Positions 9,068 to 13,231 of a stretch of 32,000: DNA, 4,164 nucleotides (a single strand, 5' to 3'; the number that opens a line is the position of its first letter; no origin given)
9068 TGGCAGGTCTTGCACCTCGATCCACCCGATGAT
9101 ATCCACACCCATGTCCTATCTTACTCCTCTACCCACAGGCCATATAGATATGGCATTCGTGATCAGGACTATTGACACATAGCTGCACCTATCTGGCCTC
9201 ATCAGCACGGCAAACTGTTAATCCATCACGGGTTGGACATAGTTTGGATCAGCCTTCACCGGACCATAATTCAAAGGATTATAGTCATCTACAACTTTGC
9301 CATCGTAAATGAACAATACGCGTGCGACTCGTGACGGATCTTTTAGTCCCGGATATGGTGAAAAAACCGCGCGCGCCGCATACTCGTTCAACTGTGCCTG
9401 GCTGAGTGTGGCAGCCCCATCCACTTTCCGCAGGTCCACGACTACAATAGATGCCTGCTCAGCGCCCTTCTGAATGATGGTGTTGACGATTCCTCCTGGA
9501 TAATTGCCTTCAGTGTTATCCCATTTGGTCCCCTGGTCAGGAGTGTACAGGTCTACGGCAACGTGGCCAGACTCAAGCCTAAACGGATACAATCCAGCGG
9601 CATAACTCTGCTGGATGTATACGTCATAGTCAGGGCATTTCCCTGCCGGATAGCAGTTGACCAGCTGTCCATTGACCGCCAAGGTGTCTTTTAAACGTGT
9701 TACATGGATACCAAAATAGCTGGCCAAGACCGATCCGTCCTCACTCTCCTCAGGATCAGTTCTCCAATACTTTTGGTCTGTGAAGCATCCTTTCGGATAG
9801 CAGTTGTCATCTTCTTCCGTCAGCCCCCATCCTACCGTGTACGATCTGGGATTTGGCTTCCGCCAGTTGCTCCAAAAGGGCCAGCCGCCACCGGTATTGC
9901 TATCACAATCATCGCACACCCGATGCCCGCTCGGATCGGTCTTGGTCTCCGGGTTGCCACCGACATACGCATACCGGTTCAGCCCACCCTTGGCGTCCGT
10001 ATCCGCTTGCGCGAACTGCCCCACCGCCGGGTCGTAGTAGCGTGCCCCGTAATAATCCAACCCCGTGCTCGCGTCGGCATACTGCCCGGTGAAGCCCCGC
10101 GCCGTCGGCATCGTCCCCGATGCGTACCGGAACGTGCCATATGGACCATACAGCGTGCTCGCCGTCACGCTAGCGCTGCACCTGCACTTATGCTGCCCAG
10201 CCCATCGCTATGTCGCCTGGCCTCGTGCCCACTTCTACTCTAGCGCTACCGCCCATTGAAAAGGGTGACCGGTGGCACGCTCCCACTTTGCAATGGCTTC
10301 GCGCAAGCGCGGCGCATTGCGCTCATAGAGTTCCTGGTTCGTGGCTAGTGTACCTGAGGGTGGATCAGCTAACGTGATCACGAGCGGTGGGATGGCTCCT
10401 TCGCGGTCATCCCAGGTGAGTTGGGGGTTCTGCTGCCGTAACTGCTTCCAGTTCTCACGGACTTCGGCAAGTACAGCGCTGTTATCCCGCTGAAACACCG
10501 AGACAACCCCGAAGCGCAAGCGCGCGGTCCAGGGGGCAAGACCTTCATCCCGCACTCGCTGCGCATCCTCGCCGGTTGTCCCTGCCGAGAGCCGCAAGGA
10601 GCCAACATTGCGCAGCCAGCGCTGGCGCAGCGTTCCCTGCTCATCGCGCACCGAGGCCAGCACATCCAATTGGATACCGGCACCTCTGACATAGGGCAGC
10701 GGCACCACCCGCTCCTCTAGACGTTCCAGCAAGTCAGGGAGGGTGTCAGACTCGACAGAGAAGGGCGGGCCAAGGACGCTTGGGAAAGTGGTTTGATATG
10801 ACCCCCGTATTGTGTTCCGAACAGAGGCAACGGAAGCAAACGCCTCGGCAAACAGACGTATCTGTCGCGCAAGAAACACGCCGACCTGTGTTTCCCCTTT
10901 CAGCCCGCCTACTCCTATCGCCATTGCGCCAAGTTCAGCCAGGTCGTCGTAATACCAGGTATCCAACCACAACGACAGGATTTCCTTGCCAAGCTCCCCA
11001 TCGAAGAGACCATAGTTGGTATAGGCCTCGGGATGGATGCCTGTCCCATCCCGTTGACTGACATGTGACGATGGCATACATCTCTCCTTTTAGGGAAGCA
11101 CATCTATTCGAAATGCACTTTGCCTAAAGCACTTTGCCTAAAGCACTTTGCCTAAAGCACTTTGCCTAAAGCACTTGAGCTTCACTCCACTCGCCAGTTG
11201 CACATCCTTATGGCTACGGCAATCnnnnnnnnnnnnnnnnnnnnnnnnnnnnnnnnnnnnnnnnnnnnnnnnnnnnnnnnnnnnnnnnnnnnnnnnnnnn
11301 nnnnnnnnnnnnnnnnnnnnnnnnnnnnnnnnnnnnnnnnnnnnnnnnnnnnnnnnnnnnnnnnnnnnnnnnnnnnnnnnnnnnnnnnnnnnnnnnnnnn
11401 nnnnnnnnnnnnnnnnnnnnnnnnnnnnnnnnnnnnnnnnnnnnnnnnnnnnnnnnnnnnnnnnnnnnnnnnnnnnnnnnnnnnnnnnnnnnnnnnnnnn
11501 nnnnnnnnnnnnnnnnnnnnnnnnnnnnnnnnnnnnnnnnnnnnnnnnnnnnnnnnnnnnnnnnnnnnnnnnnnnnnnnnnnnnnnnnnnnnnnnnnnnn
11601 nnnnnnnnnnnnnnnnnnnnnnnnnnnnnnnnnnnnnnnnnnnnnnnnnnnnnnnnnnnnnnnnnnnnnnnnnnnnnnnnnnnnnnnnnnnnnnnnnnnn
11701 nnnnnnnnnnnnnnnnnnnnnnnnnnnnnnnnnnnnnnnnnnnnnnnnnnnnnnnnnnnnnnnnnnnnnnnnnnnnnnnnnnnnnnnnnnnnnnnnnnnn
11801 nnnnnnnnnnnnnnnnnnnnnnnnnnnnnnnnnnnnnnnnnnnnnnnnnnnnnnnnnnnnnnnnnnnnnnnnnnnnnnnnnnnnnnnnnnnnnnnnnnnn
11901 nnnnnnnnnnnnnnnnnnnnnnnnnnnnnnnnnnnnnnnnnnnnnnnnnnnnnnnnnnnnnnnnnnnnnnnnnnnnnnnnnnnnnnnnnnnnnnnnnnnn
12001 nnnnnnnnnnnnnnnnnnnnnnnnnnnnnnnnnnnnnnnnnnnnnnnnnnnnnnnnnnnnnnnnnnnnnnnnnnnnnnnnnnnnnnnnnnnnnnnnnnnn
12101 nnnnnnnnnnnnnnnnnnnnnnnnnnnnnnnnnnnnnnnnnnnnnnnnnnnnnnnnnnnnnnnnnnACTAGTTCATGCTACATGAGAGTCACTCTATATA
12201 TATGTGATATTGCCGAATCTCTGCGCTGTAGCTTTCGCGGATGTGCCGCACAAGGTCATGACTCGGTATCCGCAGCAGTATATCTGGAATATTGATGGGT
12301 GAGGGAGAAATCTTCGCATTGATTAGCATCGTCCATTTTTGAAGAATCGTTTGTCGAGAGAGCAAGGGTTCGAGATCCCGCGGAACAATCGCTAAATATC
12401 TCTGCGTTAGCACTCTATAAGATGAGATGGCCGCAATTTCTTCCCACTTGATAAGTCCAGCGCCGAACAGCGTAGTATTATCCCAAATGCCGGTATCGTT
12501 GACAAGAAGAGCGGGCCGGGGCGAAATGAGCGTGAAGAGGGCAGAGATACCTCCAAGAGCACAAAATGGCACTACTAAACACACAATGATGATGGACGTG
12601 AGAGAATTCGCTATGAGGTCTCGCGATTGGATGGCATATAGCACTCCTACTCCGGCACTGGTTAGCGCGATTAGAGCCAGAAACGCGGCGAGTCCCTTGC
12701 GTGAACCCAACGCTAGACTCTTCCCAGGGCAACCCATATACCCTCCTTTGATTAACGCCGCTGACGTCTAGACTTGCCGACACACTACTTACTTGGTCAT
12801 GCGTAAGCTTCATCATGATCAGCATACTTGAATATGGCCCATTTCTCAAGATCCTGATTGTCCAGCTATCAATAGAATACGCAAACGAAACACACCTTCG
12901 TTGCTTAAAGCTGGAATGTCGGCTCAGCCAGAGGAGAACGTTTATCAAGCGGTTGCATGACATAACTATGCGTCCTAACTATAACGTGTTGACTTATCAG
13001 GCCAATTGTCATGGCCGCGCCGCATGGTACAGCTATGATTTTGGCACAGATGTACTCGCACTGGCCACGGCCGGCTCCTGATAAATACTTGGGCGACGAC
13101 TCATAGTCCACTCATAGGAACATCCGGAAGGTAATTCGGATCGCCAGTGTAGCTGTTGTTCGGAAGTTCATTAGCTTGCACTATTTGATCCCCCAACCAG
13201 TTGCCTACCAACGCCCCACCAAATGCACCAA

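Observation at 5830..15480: An array of three promoterless orphan Rhs-CT/immunity cassettes plus a core remnant lies downstream of the main rhs gene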

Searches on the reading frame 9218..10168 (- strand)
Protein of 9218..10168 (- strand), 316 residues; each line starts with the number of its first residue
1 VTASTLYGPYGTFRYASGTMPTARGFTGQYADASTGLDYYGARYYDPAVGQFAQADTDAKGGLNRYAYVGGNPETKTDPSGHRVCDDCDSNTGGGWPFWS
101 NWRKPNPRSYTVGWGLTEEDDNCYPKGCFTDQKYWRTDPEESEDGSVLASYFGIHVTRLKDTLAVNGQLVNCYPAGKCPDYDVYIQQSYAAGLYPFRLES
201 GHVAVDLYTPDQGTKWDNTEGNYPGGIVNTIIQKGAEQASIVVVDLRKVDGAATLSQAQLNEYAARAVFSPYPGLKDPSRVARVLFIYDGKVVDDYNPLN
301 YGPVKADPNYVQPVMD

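Call 6: search_protein_families(library=pfam, proteins=[window:9218-10168:-], max_evalue=0.01)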
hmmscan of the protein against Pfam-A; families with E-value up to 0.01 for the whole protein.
window:9218-10168:- (316 aa): 2 families
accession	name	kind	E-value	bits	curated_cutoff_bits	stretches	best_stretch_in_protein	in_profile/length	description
PF18451.7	CdiA_C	-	0.0015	19.1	26.6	1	203-271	11-65/81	Contact-dependent growth inhibition CdiA C-terminal domain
PF00045.24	Hemopexin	-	0.0059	17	21.3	0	128-154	14-43/45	Hemopexin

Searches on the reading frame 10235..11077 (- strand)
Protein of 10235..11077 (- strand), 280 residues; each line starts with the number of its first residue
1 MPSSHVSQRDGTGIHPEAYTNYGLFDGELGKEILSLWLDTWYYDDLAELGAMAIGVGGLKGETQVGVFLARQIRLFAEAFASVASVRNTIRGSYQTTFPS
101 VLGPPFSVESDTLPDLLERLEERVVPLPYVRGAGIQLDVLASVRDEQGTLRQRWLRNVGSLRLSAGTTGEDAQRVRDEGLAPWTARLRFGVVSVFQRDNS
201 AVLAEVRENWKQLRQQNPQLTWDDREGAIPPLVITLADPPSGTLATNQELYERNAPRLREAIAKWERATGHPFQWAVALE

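Call 6: search_protein_families(library=pfam, proteins=[window:10235-11077:-], max_evalue=0.01)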
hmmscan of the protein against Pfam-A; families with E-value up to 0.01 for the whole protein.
window:10235-11077:- (280 aa): 0 families

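Call 17: search_protein_families(library=pfam, proteins=[window:10235-11077:-], max_evalue=5)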
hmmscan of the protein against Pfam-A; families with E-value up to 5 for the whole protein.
window:10235-11077:- (280 aa): 1 family
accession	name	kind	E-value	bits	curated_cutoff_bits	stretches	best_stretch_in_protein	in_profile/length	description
PF23512.1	Microp_apicomplexa_8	-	0.3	12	27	1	217-259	39-80/93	Apicomplexa microprotein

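Call 55: search_protein_families(library=ncbifam, proteins=[window:10235-11077:-], max_evalue=1)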
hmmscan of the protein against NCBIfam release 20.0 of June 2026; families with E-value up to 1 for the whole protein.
window:10235-11077:- (280 aa): 0 families

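Call 72: find_encoding_contigs(protein=window:10235-11077:-, flank=10000, max_places=6)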
Protein window:10235-11077:- (280 aa): 2 contigs read that carry it; 2 places shown.
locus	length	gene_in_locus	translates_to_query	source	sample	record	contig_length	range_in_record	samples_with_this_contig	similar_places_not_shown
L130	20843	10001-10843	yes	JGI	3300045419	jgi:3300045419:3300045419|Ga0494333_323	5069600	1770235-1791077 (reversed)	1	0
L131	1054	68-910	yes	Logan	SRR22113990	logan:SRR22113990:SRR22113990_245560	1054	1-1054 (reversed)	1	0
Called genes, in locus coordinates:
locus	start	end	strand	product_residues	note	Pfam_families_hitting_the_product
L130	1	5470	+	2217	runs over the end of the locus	PF05593:RHS_repeat, PF25023:TEN_YD-shell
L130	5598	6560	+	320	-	PF13646:HEAT_2 (weak), PF03130:HEAT_PBS (faint)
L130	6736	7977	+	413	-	PF25023:TEN_YD-shell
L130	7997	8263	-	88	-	-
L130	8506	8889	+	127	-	-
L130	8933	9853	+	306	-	-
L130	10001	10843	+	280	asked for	-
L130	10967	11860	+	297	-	-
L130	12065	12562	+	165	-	-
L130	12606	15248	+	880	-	PF05593:RHS_repeat, PF25023:TEN_YD-shell (weak)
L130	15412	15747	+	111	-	PF25213:HVO_A0261_N (weak), PF12840:HTH_20, PF01022:HTH_5, PF01047:MarR, PF12802:MarR_2 (weak), PF13412:HTH_24 (weak)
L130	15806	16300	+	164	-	PF08327:AHSA1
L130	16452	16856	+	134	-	PF00903:Glyoxalase, PF22677:Ble-like_N (faint)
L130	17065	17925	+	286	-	PF03734:YkuD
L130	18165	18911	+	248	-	PF03734:YkuD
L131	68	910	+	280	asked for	-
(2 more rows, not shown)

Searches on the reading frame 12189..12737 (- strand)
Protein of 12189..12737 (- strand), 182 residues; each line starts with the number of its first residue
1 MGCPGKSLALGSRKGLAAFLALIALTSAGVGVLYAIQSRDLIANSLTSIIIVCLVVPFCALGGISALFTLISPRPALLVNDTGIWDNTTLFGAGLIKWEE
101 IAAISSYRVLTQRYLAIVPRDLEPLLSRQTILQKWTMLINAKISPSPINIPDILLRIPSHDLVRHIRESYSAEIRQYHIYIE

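Call 6: search_protein_families(library=pfam, proteins=[window:12189-12737:-], max_evalue=0.01)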
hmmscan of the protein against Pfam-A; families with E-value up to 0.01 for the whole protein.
window:12189-12737:- (182 aa): 0 families

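Call 11: find_encoding_contigs(protein=window:12189-12737:-, flank=10000, max_places=10)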
Protein window:12189-12737:- (182 aa): 1 contig read that carries it; 1 place shown.
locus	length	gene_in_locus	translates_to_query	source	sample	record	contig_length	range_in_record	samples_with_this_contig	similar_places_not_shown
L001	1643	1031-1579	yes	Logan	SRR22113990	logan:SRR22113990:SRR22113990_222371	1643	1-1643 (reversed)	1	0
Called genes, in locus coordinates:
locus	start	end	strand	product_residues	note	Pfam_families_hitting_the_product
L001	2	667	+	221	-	?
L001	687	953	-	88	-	-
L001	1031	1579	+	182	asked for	-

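Call 17: search_protein_families(library=pfam, proteins=[window:12189-12737:-], max_evalue=5)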
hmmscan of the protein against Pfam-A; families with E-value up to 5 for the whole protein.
window:12189-12737:- (182 aa): 0 families

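Call 55: search_protein_families(library=ncbifam, proteins=[window:12189-12737:-], max_evalue=1)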
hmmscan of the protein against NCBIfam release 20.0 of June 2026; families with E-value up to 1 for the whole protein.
window:12189-12737:- (182 aa): 1 family
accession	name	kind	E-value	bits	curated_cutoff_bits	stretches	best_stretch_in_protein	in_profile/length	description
NF041635.1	STM3941_fam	subfamily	1.1e-25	90.3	40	1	14-169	4-156/157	STM3941 family protein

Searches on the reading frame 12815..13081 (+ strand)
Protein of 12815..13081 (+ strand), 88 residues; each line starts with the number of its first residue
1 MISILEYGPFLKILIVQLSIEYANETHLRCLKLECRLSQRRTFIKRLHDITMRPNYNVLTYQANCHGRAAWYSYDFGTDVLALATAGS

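Call 67: search_protein_families(library=pfam, proteins=[window:12815-13081:+], max_evalue=0.01)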
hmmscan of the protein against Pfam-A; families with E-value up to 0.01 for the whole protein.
window:12815-13081:+ (88 aa): 0 families
